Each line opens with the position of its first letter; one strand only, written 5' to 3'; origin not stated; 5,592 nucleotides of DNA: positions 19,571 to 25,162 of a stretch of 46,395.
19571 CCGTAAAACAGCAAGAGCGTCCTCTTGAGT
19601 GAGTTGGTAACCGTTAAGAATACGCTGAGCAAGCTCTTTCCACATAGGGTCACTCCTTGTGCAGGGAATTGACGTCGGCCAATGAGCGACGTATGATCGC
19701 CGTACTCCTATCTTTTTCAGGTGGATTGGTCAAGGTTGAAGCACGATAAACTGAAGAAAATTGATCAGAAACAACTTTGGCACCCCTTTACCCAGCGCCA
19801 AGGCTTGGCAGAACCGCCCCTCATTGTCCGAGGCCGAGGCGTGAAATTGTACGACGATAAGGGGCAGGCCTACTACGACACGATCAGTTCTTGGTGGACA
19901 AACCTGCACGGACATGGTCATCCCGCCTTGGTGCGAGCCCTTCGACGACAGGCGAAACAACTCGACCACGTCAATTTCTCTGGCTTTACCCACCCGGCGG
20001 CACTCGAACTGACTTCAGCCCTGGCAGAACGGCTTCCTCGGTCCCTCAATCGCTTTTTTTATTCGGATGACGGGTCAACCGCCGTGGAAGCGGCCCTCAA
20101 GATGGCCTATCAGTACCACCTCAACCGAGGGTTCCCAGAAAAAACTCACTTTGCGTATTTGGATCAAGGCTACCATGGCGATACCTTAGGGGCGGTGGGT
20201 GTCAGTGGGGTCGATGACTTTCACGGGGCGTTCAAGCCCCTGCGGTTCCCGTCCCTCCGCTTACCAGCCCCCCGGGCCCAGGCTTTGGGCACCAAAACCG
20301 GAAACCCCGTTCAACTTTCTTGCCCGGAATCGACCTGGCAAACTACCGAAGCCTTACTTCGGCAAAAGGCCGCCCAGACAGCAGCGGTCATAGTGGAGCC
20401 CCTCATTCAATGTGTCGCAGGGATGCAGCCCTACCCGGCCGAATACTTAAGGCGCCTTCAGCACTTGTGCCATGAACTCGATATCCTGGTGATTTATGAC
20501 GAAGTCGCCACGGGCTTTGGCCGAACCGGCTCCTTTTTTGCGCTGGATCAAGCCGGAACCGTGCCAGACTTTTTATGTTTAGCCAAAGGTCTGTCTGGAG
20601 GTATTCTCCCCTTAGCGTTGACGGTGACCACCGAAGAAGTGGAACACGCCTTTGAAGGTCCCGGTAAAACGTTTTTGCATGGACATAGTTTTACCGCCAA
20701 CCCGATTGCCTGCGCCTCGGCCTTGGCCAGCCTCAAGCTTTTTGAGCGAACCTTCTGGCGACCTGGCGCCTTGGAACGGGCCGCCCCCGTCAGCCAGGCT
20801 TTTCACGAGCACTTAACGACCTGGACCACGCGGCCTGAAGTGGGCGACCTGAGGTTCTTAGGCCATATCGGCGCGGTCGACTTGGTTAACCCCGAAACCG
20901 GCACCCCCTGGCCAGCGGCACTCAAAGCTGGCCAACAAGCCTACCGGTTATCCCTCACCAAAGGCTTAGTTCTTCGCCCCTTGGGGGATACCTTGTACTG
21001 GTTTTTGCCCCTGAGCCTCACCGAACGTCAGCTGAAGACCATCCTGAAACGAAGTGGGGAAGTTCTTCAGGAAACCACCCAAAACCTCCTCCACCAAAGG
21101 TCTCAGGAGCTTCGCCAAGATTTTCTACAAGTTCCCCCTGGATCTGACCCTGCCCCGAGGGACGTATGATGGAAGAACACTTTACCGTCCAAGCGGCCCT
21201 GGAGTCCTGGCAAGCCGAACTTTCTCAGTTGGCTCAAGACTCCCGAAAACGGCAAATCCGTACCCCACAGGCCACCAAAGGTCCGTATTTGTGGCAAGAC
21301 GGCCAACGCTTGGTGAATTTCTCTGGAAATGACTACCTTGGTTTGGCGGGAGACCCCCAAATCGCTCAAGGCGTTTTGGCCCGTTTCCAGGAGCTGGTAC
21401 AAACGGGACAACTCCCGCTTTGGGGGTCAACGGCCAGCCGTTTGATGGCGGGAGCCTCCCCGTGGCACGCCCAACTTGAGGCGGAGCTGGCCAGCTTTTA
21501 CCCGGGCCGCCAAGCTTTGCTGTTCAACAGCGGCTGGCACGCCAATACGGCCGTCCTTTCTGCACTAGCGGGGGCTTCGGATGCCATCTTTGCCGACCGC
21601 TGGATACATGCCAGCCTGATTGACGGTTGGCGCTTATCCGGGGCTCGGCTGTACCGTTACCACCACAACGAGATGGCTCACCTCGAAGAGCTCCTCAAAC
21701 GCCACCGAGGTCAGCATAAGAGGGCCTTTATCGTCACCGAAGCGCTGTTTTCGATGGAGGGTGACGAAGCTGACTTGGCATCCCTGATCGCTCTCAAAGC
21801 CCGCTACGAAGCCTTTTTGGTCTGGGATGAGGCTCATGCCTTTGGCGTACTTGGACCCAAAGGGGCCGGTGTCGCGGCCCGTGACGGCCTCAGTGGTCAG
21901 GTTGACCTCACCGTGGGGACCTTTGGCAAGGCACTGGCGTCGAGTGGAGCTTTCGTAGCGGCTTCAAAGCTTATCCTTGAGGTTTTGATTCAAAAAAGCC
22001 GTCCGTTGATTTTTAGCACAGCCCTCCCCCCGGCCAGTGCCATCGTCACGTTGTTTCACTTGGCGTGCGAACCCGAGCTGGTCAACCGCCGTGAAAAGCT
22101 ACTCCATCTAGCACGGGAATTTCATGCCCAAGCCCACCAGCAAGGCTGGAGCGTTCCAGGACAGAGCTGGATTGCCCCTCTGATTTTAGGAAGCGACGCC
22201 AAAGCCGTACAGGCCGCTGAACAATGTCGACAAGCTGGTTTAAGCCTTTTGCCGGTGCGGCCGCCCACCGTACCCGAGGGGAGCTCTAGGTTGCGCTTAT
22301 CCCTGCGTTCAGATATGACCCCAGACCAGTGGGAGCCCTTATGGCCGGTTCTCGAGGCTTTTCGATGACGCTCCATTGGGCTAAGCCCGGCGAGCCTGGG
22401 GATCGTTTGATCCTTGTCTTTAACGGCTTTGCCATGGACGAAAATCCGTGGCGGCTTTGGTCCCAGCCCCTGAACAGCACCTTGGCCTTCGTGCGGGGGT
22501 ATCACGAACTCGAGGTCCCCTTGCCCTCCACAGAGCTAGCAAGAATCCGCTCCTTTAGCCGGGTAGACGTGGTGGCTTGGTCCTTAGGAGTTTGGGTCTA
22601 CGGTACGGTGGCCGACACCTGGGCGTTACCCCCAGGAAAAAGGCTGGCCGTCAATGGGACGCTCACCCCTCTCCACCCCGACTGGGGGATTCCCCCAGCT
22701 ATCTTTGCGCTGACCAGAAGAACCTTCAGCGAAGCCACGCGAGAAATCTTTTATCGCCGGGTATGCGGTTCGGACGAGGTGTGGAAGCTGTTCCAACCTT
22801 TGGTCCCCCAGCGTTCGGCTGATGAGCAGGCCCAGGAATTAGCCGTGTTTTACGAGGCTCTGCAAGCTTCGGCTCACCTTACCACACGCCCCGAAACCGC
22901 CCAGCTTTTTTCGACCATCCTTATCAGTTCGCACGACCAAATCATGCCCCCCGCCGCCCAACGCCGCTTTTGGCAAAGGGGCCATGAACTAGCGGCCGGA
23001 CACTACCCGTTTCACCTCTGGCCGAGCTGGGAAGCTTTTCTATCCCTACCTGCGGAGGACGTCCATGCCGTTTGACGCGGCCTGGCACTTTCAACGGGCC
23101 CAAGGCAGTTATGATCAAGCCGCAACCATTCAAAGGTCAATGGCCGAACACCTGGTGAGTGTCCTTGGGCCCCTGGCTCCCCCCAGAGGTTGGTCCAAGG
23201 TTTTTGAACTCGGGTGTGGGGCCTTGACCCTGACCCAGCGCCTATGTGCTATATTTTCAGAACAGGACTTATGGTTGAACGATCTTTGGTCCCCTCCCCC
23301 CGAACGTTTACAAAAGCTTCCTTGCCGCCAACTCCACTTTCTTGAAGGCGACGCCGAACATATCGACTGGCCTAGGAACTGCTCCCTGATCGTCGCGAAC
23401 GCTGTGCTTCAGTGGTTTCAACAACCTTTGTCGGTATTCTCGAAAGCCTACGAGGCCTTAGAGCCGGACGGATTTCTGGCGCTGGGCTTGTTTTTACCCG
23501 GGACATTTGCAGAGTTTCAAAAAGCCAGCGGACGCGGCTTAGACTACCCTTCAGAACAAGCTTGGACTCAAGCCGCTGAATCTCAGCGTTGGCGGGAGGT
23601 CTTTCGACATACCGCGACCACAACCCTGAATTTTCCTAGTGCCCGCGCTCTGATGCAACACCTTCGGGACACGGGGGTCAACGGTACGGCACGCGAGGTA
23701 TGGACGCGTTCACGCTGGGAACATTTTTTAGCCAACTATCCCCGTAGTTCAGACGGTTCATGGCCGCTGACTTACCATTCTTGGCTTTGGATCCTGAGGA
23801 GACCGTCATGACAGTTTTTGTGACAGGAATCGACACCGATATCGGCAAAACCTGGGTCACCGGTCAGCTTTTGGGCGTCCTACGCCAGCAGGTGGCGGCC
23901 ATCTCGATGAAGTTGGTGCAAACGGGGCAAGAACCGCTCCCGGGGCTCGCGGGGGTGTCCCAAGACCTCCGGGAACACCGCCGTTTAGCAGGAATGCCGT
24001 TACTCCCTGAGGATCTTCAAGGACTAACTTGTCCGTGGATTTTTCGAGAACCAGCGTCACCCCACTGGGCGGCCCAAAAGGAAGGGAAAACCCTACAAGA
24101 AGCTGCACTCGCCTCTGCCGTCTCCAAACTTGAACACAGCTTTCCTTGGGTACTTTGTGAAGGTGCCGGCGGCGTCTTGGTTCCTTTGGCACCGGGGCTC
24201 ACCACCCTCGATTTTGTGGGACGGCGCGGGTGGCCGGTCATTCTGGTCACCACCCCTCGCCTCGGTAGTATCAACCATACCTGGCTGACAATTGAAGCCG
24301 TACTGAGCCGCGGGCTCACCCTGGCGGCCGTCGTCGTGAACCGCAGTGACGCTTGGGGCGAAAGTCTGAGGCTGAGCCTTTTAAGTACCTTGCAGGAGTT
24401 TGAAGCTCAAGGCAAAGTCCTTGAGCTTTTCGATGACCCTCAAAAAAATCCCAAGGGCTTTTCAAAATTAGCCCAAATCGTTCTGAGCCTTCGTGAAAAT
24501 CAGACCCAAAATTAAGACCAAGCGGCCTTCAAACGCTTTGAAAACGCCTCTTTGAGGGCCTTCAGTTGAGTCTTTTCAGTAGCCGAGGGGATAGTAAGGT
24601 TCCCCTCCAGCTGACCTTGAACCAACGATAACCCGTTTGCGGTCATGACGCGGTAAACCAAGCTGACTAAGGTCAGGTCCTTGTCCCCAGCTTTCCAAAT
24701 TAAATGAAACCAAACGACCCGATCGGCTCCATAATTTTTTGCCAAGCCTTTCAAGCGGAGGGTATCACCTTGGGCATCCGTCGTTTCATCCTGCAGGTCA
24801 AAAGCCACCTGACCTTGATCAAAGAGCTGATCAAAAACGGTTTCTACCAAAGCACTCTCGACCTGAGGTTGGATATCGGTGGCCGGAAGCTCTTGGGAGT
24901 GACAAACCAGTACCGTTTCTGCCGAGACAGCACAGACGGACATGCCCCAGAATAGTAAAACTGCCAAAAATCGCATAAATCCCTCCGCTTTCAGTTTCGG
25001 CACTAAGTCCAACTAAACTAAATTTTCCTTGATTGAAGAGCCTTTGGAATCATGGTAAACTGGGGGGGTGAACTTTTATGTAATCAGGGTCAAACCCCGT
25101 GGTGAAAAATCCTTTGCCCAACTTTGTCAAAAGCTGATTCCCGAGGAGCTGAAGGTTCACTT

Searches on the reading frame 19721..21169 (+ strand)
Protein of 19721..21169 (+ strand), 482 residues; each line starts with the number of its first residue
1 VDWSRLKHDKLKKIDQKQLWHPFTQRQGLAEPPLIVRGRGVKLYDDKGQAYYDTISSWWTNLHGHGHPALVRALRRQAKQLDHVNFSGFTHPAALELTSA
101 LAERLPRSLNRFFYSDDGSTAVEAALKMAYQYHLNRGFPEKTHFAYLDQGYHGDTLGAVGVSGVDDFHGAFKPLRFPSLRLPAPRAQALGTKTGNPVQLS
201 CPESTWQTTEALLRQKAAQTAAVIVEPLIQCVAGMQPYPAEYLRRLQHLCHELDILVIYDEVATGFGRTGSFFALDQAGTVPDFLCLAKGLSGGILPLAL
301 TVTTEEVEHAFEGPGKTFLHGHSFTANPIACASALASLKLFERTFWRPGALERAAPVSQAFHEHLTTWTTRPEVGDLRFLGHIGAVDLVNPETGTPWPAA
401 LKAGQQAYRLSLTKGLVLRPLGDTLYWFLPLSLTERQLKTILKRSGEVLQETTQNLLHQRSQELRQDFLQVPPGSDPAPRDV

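Call 7: search_protein_families(library=pfam, proteins=[window:19721-21169:+], max_evalue=0.00001)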
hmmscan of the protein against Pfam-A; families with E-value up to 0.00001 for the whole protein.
window:19721-21169:+ (482 aa): 1 family
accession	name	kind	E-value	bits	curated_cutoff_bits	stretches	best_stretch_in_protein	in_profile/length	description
PF00202.27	Aminotran_3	-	5.6e-92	309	30.5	1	34-444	12-398/403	Aminotransferase class-III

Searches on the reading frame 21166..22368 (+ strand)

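Call 7: search_protein_families(library=pfam, proteins=[window:21166-22368:+], max_evalue=0.00001)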
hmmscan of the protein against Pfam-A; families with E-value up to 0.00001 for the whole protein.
window:21166-22368:+ (400 aa): 1 family
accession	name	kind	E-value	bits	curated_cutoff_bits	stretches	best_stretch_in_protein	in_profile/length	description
PF00155.27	Aminotran_1_2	-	6.4e-46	157.6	19.7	1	49-390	3-355/361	Aminotransferase class I and II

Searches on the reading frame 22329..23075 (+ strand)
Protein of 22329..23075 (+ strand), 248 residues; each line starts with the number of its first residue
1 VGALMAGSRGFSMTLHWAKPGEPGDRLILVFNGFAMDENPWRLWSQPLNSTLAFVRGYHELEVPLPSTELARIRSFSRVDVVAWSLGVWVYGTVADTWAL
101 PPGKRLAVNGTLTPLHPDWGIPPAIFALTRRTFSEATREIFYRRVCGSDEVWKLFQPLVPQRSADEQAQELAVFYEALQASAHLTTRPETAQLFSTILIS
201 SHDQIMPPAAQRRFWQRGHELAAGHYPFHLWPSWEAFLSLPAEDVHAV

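Call 7: search_protein_families(library=pfam, proteins=[window:22329-23075:+], max_evalue=0.00001)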
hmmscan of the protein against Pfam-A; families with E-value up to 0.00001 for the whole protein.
window:22329-23075:+ (248 aa): 1 family
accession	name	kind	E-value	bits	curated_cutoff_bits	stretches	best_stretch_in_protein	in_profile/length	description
PF04301.19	BioG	-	1.8e-24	86.9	27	1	23-236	9-212/213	Pimeloyl-ACP methyl esterase BioG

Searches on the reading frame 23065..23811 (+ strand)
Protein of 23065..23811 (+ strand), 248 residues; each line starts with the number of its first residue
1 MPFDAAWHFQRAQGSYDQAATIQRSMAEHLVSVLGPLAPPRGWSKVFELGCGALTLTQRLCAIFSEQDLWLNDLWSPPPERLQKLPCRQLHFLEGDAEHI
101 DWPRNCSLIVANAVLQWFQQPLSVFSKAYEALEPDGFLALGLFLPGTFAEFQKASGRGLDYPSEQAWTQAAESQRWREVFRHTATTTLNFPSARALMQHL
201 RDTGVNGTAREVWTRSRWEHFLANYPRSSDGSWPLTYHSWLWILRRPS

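Call 7: search_protein_families(library=pfam, proteins=[window:23065-23811:+], max_evalue=0.00001)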
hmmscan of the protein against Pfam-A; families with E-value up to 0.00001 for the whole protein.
window:23065-23811:+ (248 aa): 3 families
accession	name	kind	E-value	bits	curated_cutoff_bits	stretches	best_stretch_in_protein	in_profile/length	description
PF08241.18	Methyltransf_11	-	1.9e-07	32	21.2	1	48-139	2-94/95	Methyltransferase domain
PF08242.18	Methyltransf_12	-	1.1e-06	29.7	30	1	48-138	2-98/98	Methyltransferase domain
PF13649.12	Methyltransf_25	-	2.9e-06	28.3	27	1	46-136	1-97/97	Methyltransferase domain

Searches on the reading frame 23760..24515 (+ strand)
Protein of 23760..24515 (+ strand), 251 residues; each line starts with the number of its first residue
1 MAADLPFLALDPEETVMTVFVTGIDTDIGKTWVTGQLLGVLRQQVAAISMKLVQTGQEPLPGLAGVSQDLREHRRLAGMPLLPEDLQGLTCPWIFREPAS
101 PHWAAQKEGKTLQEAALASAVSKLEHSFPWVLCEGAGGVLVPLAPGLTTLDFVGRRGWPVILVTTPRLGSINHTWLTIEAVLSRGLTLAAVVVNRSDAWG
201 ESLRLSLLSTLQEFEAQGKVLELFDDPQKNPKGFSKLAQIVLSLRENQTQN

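Call 7: search_protein_families(library=pfam, proteins=[window:23760-24515:+], max_evalue=0.00001)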
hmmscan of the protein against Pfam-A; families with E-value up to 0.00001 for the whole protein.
window:23760-24515:+ (251 aa): 1 family
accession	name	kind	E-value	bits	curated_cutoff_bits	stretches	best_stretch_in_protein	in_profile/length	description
PF13500.12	AAA_26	-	6.3e-29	101.7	27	1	18-197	2-168/198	AAA domain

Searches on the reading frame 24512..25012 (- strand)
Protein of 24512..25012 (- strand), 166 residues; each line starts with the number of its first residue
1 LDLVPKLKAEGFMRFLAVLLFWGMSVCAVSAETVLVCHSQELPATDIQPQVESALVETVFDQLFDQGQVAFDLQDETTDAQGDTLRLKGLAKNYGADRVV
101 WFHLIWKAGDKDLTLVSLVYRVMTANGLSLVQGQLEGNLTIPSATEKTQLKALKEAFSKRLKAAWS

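Call 7: search_protein_families(library=pfam, proteins=[window:24512-25012:-], max_evalue=0.00001)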
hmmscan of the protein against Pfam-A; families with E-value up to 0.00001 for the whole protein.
window:24512-25012:- (166 aa): 0 families

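Call 72: predict_structure(protein=window:24512-24976:-)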
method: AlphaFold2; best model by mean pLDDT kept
length: 154 residues; sequences in the alignment: 1
mean_pLDDT: 48.2   pTM: 0.41
mean pLDDT of the five models: 48.2, 47.4, 47.3, 46.4, 45.4
residues with pLDDT >= 90: 0; 70-90: 1; 50-70: 73; < 50: 80
segments of 3 or more residues with pLDDT < 50: 6-57, 115-120, 133-138, 148-154
pLDDT, mean of each block of 10 residues (from residue 1): 47 34 25 28 38 45 52 60 59 67 64 51 54 49 52 40
secondary structure, 60 per line:
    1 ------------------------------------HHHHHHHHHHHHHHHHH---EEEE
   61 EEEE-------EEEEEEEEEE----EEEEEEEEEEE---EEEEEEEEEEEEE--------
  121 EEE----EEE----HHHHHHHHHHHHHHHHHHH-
elements in order: H37-53 E57-64 E72-81 E86-96 E100-112 E121-123 E128-130 H135-153
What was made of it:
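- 24512..24976 (-): Small secreted protein. The likely start is ATG 24976, giving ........... (a signal peptide) followed by a mature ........... It is transcribed divergently from the operon and is a conserved neighbour of the cassette. The single-sequence AlphaFold2 model was unusable (pLDDT 48, call 72).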

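Call 75: search_protein_families(library=pfam, proteins=[window:24512-24976:-], max_evalue=0.05)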
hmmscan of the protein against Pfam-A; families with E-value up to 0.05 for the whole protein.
window:24512-24976:- (154 aa): 1 family
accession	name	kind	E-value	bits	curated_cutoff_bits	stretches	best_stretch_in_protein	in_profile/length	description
PF10617.14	DUF2474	-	0.018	15.5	26.6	0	86-117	6-38/39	Protein of unknown function (DUF2474)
